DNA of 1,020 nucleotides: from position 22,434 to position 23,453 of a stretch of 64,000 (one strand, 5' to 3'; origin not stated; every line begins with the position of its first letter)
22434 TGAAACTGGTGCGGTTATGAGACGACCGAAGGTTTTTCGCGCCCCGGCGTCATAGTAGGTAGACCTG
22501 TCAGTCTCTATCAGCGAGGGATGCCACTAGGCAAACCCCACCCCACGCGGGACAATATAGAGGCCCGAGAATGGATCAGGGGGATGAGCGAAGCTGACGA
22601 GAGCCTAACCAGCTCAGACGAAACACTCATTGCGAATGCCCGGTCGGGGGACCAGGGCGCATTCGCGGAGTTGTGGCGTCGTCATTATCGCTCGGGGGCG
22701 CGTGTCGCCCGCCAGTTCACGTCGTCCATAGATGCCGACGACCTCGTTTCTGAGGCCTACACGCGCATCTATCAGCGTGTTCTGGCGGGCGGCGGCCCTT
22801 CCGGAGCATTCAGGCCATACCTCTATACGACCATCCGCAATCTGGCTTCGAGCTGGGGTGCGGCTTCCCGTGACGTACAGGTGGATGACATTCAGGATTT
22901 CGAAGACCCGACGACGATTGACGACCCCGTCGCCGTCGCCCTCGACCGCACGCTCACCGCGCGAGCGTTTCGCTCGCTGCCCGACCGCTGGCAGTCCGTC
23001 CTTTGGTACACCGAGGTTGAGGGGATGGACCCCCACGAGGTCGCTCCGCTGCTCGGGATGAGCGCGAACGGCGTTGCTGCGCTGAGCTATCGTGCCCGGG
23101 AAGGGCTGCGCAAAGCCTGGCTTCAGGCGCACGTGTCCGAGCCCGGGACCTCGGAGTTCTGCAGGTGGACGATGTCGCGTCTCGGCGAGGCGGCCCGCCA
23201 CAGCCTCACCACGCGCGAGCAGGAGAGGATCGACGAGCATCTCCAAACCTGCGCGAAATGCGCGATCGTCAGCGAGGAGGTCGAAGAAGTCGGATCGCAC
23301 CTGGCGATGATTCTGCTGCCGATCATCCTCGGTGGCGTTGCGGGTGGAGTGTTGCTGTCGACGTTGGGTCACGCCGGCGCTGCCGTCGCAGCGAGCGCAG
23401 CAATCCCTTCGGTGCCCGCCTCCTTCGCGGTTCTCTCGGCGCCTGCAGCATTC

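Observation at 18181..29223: Single-chain ECF sigma / ZAS anti-sigma / TM / Ig-like protein sandwiched between two giant paralogous secreted repeat proteins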

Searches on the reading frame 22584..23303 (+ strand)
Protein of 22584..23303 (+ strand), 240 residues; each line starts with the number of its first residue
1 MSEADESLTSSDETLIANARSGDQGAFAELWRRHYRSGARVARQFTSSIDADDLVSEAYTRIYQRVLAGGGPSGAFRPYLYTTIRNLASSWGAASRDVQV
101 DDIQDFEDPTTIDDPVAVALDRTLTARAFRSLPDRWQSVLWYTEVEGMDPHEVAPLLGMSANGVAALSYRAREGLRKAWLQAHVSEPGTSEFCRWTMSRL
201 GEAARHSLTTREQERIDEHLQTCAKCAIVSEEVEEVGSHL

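Call 88: search_protein_representatives(protein=window:22584-23303:+)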
Query: 240 residues. Proteins with E-value up to 0.001 (for the whole library): 16865; up to 1e-10: 4812; up to 1e-30: 2466. The best 150 are listed.
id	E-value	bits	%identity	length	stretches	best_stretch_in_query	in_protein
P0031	3.1e-139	478.3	89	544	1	1-240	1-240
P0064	2.1e-138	475.5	88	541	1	1-240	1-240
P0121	2.6e-123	426.2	81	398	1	9-240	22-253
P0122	1.7e-121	420.2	77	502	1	6-240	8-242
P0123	3.8e-115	399.5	75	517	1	1-240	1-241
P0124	7.6e-111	385.4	74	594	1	7-240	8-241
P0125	1.9e-110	384.1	73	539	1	8-240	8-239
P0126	1.2e-107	375.0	71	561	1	10-240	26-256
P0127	1.5e-105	368.1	73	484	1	11-240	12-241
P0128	1.1e-104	365.2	70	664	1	9-240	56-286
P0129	2.8e-104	363.9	80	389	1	1-207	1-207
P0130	8.1e-103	359.1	70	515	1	10-240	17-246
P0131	1.2e-99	348.7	65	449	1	4-240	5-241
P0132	1.6e-99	348.4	69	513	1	6-239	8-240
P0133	5.1e-99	346.7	65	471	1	8-238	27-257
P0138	5.0e-89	314.0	60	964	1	6-240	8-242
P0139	6.3e-88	310.4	59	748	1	9-240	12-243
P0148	1.2e-82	293.2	59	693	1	9-240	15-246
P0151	4.6e-82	291.3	59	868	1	9-240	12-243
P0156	3.6e-81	288.3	56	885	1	8-240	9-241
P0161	2.3e-80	285.7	55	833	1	5-240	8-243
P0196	3.3e-76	272.1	54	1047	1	7-240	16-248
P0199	8.8e-76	270.7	53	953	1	5-239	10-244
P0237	3.6e-72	258.9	51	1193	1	3-239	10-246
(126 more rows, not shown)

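Call 89: search_protein_families(library=pfam, proteins=[P0138, P0151, P0156, P0196, P0237, P0199, P0139, P0148, P0128, P0161], max_evalue=0.001)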
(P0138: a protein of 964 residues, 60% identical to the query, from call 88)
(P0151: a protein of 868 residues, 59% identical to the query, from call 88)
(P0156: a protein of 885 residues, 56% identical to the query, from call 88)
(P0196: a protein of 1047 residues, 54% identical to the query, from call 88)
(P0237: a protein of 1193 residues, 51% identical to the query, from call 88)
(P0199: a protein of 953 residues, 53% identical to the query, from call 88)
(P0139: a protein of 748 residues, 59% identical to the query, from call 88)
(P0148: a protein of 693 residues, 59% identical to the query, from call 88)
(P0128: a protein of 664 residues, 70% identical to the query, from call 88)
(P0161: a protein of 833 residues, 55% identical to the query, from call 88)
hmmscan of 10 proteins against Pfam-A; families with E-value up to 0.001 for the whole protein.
P0138 (964 aa): 7 families
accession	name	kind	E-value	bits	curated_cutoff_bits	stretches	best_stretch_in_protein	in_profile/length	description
PF19077.6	Big_13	-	7.9e-13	49.2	27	1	553-632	21-98/102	Bacterial Ig-like domain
PF13490.11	zf-HC2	-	2.8e-07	31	22.2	1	195-228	1-34/35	Putative zinc-finger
PF04542.20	Sigma70_r2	-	2.9e-06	27.4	24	1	32-98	1-69/71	Sigma-70 region 2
PF08281.18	Sigma70_r4_2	-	2.6e-05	24.2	25.7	1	129-175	6-52/54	Sigma-70, region 4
PF10648.15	Gmad2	-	5.7e-05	23.8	25.7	0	643-714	4-79/86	Immunoglobulin-like domain of bacterial spore germination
PF19410.4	DUF5980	-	0.00034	21.4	27.1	0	490-562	14-85/97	Family of unknown function (DUF5980)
PF17957.7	Big_7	-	0.00047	21.2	24.1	1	642-712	4-70/70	Bacterial Ig domain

P0151 (868 aa): 4 families
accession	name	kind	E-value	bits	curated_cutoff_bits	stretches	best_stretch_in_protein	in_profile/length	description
PF19077.6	Big_13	-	3.5e-09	37.5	27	1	588-664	29-100/102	Bacterial Ig-like domain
PF04542.20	Sigma70_r2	-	7e-07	29.4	24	1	33-98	1-68/71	Sigma-70 region 2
PF13490.11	zf-HC2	-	1.6e-06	28.6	22.2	1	197-229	2-34/35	Putative zinc-finger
PF08281.18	Sigma70_r4_2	-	1.9e-06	27.8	25.7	1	131-176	7-52/54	Sigma-70, region 4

P0156 (885 aa): 4 families
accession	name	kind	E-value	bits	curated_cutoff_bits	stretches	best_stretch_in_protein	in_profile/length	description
PF19077.6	Big_13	-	1.2e-10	42.2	27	1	484-531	52-98/102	Bacterial Ig-like domain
PF13490.11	zf-HC2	-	1.1e-08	35.4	22.2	1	194-227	1-34/35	Putative zinc-finger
PF04542.20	Sigma70_r2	-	5.8e-07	29.6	24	1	31-90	1-62/71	Sigma-70 region 2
PF08281.18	Sigma70_r4_2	-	3.2e-05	23.9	25.7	1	129-174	7-52/54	Sigma-70, region 4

P0196 (1047 aa): 3 families
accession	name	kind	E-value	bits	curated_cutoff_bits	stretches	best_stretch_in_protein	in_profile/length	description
PF04542.20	Sigma70_r2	-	6.3e-09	36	24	1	49-101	12-66/71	Sigma-70 region 2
PF13490.11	zf-HC2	-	8.2e-07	29.4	22.2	1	204-235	4-35/35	Putative zinc-finger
PF08281.18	Sigma70_r4_2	-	3.6e-06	26.9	25.7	1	134-181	5-52/54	Sigma-70, region 4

P0237 (1193 aa): 3 families
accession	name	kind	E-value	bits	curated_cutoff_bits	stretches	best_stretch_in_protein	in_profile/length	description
PF04542.20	Sigma70_r2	-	1.9e-06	28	24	1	48-96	13-62/71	Sigma-70 region 2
PF13490.11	zf-HC2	-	2.4e-06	28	22.2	1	203-233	4-34/35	Putative zinc-finger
PF08281.18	Sigma70_r4_2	-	3.4e-05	23.9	25.7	1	133-180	5-52/54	Sigma-70, region 4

P0199 (953 aa): 4 families
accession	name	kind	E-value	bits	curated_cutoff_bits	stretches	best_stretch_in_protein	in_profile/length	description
PF04542.20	Sigma70_r2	-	1.1e-07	31.9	24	1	37-100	3-68/71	Sigma-70 region 2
PF00041.27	fn3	-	9.6e-06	26.2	25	0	595-671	2-81/84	Fibronectin type III domain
PF13490.11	zf-HC2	-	1.8e-05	25.1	22.2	1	200-232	3-35/35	Putative zinc-finger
PF08281.18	Sigma70_r4_2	-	0.00014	21.9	25.7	1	131-178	5-52/54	Sigma-70, region 4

P0139 (748 aa): 4 families
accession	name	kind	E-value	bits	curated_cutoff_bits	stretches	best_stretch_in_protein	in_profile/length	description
PF13490.11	zf-HC2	-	6.8e-08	32.9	22.2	1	196-229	1-34/35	Putative zinc-finger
PF19077.6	Big_13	-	3.7e-07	31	27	0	564-631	29-99/102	Bacterial Ig-like domain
PF04542.20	Sigma70_r2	-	2e-06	28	24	1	33-99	1-69/71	Sigma-70 region 2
PF08281.18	Sigma70_r4_2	-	8.3e-05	22.6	25.7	1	130-176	6-52/54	Sigma-70, region 4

P0148 (693 aa): 5 families
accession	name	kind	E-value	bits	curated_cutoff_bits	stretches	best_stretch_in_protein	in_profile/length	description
PF17936.7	Big_6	-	2.1e-14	54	27.6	2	543-607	17-81/83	Bacterial Ig domain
PF19077.6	Big_13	-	6.2e-14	52.8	27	2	541-609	29-100/102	Bacterial Ig-like domain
PF04542.20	Sigma70_r2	-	4.8e-08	33.1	24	1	36-94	1-61/71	Sigma-70 region 2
PF13490.11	zf-HC2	-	4.5e-07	30.3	22.2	1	199-232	1-34/35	Putative zinc-finger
PF08281.18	Sigma70_r4_2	-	3.1e-05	24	25.7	1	133-179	6-52/54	Sigma-70, region 4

P0128 (664 aa): 2 families
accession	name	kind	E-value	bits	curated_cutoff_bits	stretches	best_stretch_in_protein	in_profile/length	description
PF13490.11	zf-HC2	-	5.9e-09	36.3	22.2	1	239-273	1-35/35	Putative zinc-finger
PF04542.20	Sigma70_r2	-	2.1e-05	24.6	24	1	77-134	1-61/71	Sigma-70 region 2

P0161 (833 aa): 3 families
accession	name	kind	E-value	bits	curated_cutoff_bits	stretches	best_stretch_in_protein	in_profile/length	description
PF04542.20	Sigma70_r2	-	3.3e-08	33.7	24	1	35-93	3-63/71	Sigma-70 region 2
PF13490.11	zf-HC2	-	8e-07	29.5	22.2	1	196-230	1-35/35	Putative zinc-finger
PF08281.18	Sigma70_r4_2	-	2.7e-06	27.4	25.7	1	129-176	5-52/54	Sigma-70, region 4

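Call 90: list_cluster_members(proteins=[P0138, P0148, P0156, P0196, P0199, P0237, P0139, P0128, P0161, P0123])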
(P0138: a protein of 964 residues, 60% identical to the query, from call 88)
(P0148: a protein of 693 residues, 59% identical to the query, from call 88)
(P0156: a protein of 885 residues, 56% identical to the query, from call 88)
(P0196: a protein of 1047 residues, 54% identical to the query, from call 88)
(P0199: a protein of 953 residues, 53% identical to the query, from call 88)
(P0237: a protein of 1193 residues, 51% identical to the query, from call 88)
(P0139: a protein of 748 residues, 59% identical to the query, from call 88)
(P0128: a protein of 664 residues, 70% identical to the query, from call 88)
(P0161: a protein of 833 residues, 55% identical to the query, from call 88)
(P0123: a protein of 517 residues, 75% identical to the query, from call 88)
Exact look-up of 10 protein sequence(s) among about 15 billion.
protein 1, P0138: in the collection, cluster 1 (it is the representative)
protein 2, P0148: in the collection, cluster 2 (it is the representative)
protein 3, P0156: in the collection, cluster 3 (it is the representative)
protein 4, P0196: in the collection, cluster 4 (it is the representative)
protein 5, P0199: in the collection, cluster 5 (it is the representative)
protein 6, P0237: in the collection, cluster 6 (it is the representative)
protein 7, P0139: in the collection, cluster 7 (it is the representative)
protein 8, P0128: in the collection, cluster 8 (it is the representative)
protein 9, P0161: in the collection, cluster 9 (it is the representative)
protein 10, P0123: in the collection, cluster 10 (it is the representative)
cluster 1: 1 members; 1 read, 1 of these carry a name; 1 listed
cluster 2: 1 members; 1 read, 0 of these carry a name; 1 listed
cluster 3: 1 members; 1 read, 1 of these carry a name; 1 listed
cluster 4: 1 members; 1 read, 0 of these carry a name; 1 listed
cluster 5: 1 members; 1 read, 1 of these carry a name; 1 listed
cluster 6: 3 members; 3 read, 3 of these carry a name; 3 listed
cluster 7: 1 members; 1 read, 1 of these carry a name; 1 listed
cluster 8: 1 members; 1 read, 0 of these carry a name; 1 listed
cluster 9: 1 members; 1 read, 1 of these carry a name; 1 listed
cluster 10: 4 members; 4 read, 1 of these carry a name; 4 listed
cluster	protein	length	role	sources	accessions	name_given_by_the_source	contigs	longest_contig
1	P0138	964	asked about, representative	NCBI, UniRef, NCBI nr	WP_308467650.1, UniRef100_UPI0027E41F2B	sigma-70 family RNA polymerase sigma factor [Rathayibacter soli] | sigma-70 family RNA polymerase sigma factor n=1 Tax=Rathayibacter soli TaxID=3144168 ... | sigma-70 family RNA polymerase sigma factor [Glaciibacter superstes]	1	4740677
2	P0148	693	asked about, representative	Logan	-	-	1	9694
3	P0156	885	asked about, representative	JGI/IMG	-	RNA polymerase sigma factor (sigma-70 family)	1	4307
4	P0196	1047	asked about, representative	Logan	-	-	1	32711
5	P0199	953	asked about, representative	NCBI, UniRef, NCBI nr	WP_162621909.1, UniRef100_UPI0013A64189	sigma-70 family RNA polymerase sigma factor [Microbacterium suaedae] | sigma-70 family RNA polymerase sigma factor n=1 Tax=Microbacterium suaedae TaxID=2067813 ...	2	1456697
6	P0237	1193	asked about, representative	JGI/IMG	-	RNA polymerase sigma factor (sigma-70 family)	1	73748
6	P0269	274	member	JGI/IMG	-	hypothetical protein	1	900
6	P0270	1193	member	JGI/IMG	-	RNA polymerase sigma factor (sigma-70 family)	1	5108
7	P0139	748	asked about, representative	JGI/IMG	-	RNA polymerase sigma factor (sigma-70 family)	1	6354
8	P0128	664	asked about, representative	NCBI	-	-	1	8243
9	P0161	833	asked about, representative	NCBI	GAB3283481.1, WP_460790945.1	sigma-70 family RNA polymerase sigma factor [Microbacterium lacusdiani]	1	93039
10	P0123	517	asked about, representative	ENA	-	-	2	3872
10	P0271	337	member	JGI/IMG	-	hypothetical protein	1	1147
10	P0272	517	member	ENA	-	-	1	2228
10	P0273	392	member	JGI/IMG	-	-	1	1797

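Call 102: predict_structure(alignment_id=A7)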
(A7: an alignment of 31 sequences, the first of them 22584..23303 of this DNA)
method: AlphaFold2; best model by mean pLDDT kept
length: 240 residues; sequences in the alignment: 31
mean_pLDDT: 74.8   pTM: 0.48
mean pLDDT of the five models: 74.8, 74.5, 71.7, 58.2, 56.1
residues with pLDDT >= 90: 20; 70-90: 163; 50-70: 21; < 50: 36
segments of 3 or more residues with pLDDT < 50: 1-8, 93-116, 237-240
pLDDT, mean of each block of 10 residues (from residue 1): 43 87 84 82 72 85 82 77 78 41 33 47 74 89 79 91 90 85 84 88 77 89 81 55
secondary structure, 60 per line:
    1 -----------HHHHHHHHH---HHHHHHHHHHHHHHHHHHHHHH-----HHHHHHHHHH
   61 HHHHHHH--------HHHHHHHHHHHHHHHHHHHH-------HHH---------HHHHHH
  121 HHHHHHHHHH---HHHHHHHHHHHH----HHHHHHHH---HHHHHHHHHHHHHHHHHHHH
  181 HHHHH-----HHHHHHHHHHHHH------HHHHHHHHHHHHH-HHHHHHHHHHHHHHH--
elements in order: H12-20 H24-45 H51-67 H76-95 H115-130 H134-145 H150-157 H161-185 H191-203 H210-222 H224-238
